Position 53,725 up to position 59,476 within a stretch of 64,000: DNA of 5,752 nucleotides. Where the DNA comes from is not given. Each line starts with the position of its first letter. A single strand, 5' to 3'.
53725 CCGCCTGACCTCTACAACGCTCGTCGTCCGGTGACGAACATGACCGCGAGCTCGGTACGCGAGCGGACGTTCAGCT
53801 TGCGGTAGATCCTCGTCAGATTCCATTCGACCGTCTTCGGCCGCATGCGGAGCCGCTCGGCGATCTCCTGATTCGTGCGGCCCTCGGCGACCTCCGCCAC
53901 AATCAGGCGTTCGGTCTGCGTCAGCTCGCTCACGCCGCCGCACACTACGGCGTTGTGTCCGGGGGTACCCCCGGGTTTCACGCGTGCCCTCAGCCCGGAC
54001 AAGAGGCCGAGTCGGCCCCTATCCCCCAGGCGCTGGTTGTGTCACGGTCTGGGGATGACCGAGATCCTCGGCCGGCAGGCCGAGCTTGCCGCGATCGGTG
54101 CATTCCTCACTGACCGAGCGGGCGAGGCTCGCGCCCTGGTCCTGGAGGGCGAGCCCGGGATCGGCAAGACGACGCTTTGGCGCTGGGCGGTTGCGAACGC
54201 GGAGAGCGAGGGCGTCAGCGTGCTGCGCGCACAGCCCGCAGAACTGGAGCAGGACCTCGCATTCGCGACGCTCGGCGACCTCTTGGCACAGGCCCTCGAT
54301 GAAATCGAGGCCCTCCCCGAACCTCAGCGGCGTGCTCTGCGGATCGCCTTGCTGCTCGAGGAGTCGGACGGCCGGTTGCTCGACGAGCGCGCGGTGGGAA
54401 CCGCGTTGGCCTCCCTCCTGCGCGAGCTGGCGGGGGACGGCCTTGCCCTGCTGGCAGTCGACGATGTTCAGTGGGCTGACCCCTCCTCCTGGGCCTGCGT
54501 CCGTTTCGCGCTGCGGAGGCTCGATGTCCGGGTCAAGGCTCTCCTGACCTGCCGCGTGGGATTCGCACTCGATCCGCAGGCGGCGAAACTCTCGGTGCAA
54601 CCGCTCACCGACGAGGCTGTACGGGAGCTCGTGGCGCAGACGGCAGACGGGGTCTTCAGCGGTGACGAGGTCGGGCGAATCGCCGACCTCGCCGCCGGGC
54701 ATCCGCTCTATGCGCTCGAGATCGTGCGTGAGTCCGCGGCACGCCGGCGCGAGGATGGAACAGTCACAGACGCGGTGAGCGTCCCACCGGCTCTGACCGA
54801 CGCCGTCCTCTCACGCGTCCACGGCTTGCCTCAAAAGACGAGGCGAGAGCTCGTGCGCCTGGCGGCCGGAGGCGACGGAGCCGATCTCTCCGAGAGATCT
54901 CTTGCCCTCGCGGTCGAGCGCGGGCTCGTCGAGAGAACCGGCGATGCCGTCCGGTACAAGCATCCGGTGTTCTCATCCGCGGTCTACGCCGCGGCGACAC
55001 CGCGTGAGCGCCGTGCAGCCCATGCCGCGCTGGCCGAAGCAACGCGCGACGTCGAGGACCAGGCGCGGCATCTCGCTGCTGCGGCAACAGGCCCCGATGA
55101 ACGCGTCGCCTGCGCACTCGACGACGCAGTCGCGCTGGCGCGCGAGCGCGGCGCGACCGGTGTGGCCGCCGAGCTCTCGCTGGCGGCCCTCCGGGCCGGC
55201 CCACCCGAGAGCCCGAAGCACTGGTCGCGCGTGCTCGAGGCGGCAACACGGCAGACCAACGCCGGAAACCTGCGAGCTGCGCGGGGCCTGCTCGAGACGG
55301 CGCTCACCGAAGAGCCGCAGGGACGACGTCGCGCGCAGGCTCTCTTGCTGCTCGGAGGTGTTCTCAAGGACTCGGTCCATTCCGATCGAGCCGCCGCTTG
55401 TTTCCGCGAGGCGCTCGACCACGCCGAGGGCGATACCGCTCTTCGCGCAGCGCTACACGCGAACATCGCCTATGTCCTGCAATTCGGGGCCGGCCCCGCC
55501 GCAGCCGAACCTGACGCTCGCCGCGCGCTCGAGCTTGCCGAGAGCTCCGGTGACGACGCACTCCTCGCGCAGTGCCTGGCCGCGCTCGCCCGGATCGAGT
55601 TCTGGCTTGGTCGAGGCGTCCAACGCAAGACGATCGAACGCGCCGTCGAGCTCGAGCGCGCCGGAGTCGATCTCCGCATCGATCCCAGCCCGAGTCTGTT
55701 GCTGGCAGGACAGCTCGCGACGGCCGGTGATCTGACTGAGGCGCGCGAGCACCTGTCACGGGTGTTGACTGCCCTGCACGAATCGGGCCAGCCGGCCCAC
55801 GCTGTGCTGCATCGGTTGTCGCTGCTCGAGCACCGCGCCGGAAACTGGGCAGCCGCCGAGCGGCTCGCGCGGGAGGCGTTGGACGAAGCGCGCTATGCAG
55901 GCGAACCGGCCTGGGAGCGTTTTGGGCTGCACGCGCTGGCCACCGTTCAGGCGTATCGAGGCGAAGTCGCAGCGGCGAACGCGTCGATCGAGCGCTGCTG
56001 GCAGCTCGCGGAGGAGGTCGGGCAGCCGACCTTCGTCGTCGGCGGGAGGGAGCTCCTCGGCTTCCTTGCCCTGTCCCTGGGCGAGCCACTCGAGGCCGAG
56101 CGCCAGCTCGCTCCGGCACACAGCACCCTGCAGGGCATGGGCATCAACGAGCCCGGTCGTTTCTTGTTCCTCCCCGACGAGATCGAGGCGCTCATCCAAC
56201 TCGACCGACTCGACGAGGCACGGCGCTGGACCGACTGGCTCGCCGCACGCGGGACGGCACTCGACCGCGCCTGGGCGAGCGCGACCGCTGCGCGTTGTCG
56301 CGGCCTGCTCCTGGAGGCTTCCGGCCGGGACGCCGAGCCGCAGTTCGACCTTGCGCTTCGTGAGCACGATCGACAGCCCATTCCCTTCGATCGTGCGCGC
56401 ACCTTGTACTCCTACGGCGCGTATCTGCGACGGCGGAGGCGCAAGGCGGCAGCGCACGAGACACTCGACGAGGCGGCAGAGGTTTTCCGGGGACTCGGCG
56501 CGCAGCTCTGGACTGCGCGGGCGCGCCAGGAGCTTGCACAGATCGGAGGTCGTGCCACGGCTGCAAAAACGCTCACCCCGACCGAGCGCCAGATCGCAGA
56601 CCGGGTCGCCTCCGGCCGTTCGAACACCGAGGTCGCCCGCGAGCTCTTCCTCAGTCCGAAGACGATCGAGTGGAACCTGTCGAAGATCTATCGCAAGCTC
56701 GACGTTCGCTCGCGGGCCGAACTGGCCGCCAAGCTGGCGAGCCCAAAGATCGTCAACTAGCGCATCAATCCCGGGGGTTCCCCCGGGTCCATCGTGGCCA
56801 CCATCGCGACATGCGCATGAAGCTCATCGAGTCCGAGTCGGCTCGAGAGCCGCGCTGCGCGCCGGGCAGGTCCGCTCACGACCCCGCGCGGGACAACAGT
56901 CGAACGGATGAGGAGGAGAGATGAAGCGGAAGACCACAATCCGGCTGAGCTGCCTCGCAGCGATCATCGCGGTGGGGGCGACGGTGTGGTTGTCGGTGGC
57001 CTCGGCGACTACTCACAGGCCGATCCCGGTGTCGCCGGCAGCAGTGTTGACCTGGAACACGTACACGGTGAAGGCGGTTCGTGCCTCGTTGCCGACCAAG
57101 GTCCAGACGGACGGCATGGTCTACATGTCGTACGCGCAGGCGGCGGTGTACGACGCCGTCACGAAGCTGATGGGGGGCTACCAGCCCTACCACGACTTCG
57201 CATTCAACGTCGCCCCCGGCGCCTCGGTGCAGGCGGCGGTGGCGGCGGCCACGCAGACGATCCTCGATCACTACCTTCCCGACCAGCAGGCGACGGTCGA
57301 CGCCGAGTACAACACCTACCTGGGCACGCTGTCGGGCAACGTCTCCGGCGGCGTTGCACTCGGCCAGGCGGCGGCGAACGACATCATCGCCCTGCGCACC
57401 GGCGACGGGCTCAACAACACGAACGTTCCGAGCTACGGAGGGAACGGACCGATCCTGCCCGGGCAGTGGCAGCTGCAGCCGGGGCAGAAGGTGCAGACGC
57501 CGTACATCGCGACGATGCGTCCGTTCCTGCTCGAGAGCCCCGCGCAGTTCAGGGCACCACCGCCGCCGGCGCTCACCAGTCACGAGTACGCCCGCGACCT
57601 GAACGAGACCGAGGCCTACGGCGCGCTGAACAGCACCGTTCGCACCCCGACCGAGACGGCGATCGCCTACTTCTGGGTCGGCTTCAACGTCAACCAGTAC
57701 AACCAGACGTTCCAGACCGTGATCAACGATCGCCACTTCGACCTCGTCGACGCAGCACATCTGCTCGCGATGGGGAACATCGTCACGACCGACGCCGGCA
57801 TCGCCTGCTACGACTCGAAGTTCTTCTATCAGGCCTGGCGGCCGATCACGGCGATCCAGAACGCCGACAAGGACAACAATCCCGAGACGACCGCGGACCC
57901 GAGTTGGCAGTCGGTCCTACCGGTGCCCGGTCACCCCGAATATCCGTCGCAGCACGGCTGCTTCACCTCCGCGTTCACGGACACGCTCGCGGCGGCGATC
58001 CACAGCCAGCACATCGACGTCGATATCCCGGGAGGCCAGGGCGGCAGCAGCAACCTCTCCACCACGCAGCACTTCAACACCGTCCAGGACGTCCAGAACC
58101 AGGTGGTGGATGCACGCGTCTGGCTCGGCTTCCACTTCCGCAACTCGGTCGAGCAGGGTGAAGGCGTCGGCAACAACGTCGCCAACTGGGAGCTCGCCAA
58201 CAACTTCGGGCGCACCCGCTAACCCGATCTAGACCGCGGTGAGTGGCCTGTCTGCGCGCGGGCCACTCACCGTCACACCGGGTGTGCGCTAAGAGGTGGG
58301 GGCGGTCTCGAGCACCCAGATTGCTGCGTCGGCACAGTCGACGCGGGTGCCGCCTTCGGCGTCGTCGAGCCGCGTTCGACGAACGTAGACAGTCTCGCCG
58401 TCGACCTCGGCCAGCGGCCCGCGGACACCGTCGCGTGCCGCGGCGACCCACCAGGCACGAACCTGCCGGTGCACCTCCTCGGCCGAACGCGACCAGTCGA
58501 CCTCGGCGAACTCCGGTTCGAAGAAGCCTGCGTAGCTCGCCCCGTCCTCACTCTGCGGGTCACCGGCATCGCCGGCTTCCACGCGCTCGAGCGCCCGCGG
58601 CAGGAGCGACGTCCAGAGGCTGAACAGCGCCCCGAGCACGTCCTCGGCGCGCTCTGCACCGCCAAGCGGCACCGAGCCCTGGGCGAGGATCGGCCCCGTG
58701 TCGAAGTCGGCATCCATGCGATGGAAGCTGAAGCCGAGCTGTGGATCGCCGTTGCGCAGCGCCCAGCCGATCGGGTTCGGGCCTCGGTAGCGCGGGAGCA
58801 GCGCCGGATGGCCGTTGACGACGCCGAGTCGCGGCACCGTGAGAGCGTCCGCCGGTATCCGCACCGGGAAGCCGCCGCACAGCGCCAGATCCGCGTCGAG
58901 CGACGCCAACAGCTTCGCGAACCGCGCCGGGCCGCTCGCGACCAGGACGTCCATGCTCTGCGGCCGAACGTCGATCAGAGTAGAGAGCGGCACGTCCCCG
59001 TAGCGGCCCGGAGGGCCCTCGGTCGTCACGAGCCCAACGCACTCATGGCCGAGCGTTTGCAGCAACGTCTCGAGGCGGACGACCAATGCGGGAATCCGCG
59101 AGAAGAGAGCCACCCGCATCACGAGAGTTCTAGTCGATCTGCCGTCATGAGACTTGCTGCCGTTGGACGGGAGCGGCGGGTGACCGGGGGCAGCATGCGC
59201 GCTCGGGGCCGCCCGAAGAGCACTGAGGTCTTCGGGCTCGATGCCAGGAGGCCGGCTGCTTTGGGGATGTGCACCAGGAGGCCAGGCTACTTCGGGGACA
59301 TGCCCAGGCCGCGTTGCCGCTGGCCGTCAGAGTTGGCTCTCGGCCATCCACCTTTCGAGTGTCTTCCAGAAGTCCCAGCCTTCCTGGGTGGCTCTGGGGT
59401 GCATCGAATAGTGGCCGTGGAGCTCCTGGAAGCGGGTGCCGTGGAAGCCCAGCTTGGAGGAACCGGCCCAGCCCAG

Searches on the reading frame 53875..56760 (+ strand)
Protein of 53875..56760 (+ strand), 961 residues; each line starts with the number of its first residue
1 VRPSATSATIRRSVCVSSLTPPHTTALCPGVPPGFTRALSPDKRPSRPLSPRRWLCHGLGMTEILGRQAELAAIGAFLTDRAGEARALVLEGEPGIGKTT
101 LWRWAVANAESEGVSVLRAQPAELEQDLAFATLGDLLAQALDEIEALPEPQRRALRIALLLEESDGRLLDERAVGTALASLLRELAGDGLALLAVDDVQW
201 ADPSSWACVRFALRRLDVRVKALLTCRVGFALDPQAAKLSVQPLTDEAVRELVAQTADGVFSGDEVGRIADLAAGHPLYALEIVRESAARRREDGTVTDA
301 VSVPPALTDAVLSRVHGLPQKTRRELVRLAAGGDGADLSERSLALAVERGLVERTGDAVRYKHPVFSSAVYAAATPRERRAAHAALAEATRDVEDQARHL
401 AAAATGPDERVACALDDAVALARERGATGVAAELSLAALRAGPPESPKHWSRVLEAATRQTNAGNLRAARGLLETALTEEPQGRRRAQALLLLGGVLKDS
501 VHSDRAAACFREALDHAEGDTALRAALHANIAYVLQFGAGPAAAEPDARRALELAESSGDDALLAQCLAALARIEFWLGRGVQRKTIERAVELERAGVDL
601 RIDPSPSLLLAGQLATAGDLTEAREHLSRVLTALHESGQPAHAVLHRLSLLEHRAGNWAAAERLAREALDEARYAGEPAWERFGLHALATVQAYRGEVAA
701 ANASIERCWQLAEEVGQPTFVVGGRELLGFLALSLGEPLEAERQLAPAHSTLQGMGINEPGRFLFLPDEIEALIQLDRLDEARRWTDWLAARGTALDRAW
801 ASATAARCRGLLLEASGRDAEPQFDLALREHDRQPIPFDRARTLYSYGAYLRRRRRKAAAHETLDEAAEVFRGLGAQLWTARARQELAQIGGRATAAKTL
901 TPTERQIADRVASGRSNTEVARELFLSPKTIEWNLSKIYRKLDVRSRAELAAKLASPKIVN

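Call 66: search_protein_families(library=pfam, max_evalue=0.00001, proteins=[window:53875-56760:+])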
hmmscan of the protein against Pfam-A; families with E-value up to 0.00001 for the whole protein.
window:53875-56760:+ (961 aa): 3 families
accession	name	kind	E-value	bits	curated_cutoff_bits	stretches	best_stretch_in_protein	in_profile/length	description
PF13191.12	AAA_16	-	6.3e-15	56.5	32.6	1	64-218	2-161/167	AAA ATPase domain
PF00196.25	GerE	-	1.8e-14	53.6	23.5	1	899-951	2-54/57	Bacterial regulatory proteins, luxR family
PF13401.12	AAA_22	-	6e-07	30.3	27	0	84-217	4-109/130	AAA domain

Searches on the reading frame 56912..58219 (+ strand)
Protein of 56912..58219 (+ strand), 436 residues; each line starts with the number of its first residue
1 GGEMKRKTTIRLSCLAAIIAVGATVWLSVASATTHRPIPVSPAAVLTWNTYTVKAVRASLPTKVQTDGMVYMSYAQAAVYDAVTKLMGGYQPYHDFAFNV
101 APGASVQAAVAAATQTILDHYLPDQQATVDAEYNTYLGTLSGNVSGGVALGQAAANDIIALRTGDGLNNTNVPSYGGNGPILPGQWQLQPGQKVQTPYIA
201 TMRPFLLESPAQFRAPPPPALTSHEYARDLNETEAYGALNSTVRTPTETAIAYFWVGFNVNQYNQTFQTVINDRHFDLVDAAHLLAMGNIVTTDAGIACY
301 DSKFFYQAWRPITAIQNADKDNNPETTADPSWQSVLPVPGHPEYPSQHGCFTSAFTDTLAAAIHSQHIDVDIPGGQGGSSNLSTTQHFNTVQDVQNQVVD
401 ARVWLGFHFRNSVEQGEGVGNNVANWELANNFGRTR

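Call 66: search_protein_families(library=pfam, max_evalue=0.00001, proteins=[window:56912-58219:+])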
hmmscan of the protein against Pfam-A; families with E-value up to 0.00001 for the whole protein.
window:56912-58219:+ (436 aa): 1 family
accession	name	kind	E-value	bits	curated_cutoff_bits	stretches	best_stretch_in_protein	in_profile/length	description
PF22778.2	VCPO_2nd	-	5.5e-06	27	27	0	309-423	39-159/177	VCPO second helical-bundle domain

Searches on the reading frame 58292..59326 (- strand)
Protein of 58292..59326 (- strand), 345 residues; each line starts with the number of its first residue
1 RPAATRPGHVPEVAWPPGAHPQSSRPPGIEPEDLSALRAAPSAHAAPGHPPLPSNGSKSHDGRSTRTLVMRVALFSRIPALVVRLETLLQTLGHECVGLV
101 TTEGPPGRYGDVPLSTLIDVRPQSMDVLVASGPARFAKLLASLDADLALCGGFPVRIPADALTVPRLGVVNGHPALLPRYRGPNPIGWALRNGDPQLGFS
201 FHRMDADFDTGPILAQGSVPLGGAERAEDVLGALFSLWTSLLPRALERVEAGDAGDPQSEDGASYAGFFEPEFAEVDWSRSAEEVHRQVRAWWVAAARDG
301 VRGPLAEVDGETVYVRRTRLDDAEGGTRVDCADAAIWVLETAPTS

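Call 66: search_protein_families(library=pfam, max_evalue=0.00001, proteins=[window:58292-59326:-])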
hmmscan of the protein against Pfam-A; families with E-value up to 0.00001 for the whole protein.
window:58292-59326:- (345 aa): 1 family
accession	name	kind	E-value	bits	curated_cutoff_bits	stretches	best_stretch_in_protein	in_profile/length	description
PF00551.24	Formyl_trans_N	-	5.5e-21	75.6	26.1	1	135-236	70-171/181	Formyl transferase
